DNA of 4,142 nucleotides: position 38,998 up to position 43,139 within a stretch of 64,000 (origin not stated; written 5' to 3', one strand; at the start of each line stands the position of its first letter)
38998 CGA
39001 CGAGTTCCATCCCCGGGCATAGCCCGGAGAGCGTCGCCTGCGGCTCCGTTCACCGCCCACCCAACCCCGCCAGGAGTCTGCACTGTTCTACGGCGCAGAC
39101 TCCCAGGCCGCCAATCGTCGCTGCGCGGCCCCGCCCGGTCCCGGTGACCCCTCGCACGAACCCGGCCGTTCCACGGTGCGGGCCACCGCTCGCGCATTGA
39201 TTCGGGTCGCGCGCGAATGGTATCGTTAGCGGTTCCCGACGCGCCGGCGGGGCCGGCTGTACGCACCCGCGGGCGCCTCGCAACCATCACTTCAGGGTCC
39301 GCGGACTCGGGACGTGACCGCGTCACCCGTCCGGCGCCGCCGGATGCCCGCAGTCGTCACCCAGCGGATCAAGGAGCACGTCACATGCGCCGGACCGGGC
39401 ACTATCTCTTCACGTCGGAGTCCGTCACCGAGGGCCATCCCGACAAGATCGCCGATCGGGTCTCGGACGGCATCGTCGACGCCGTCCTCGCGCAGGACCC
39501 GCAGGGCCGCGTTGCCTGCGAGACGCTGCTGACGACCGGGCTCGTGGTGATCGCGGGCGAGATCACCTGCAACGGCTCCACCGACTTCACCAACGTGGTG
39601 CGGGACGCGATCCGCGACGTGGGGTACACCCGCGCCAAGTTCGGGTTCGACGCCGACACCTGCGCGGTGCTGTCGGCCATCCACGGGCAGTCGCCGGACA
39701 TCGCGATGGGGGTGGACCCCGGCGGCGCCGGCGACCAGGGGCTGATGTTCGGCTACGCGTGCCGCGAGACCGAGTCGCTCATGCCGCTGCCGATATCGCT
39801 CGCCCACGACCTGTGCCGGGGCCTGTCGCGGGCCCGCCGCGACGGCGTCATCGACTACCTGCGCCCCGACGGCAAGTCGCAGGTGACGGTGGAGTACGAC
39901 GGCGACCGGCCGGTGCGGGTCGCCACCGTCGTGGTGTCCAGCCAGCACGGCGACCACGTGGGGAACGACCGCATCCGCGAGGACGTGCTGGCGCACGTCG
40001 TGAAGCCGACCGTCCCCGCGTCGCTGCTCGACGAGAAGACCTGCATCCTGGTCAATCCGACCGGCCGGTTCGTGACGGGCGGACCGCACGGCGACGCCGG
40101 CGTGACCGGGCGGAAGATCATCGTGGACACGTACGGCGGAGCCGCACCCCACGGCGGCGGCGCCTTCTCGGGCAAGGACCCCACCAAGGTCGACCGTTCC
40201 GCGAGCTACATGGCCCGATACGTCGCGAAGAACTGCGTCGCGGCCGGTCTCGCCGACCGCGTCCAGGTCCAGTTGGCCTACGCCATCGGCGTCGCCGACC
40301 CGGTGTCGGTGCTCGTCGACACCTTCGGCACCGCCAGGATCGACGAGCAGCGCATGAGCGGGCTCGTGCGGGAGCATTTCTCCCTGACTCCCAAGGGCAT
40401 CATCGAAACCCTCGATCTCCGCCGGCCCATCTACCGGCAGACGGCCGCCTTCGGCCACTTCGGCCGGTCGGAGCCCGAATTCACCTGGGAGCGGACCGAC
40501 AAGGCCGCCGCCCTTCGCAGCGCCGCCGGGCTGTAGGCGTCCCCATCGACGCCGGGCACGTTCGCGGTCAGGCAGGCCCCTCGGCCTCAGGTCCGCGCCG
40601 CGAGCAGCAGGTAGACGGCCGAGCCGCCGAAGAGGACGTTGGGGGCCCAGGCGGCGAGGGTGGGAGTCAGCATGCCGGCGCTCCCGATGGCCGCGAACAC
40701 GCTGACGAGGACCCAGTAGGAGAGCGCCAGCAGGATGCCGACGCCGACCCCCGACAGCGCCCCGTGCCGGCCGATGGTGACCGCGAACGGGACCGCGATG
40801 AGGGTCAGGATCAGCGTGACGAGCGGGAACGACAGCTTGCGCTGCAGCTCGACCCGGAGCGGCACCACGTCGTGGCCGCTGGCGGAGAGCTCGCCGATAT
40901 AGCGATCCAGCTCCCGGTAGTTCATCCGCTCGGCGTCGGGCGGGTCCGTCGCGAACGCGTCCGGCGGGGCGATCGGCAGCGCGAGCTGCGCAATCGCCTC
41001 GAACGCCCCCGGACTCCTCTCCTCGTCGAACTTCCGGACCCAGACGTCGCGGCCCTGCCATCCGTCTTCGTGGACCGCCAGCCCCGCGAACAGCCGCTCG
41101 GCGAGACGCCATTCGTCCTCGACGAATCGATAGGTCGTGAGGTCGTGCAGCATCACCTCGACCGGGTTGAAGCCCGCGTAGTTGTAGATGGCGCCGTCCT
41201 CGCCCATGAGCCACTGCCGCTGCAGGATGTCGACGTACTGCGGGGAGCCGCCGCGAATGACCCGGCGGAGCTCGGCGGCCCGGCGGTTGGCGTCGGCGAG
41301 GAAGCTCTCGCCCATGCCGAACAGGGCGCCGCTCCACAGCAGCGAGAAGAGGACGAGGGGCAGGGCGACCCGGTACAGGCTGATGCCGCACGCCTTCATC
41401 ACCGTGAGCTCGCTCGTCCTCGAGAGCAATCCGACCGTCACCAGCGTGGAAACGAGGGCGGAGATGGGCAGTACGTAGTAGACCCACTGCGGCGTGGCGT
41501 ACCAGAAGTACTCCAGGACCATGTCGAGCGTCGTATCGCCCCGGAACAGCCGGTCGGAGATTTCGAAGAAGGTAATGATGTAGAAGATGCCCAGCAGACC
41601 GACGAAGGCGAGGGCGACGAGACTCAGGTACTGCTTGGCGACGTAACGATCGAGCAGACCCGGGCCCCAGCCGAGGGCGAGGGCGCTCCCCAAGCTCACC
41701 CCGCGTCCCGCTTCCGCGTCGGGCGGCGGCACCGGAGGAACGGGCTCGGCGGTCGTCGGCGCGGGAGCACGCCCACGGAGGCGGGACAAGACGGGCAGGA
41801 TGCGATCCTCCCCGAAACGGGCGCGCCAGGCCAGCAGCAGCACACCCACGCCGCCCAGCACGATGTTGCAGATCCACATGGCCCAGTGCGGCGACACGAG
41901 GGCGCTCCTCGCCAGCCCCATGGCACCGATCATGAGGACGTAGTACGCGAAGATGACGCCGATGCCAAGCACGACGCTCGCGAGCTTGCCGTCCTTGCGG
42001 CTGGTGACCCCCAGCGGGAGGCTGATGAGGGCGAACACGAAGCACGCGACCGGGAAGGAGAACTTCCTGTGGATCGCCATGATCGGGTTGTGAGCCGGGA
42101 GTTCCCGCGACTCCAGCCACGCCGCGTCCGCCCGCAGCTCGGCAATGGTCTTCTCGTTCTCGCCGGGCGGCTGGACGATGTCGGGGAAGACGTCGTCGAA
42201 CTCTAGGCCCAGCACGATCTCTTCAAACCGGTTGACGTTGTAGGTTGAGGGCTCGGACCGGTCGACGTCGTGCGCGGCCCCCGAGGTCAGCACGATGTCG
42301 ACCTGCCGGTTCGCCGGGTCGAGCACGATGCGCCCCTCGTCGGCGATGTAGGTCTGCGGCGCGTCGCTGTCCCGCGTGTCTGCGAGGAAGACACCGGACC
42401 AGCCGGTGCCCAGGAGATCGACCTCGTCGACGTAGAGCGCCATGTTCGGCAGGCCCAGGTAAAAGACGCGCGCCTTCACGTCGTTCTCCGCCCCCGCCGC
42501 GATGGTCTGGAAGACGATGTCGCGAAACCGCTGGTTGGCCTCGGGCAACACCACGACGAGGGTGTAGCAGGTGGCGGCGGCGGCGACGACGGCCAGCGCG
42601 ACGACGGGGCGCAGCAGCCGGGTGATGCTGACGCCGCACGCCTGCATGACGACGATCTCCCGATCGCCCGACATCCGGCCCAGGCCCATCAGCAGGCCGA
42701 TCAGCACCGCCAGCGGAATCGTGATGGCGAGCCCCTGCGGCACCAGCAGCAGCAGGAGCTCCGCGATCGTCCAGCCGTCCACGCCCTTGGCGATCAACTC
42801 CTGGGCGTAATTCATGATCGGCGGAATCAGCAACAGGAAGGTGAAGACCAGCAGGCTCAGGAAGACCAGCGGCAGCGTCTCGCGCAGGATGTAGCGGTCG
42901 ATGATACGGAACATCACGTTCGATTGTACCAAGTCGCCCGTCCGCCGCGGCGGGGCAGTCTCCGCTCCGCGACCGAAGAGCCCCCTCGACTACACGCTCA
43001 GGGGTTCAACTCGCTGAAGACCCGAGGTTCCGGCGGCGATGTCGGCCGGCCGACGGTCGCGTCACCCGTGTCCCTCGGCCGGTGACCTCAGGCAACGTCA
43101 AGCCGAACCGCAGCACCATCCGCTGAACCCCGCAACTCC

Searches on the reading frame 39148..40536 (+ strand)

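Call 68: search_protein_families(library=pfam, max_evalue=0.00001, proteins=[window:39148-40536:+])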
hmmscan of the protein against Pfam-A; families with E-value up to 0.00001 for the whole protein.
window:39148-40536:+ (462 aa): 3 families
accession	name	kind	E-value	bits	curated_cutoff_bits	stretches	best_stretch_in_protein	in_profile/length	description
PF02773.21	S-AdoMet_synt_C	-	2.8e-66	222.1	25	1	311-449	2-138/138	S-adenosylmethionine synthetase, C-terminal domain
PF02772.21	S-AdoMet_synt_M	-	3.8e-46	156.5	29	1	193-308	3-120/120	S-adenosylmethionine synthetase, central domain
PF00438.25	S-AdoMet_synt_N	-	1.1e-41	141.8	33.1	1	86-183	2-99/99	S-adenosylmethionine synthetase, N-terminal domain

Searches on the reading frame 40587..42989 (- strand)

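Call 68: search_protein_families(library=pfam, max_evalue=0.00001, proteins=[window:40587-42989:-])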
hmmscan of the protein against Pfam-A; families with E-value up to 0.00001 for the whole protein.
window:40587-42989:- (800 aa): 1 family
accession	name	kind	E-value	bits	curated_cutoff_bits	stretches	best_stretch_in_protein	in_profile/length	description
PF03739.19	LptF_LptG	-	1.5e-153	511.4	27.9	2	32-386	1-351/353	Lipopolysaccharide export system permease LptF/LptG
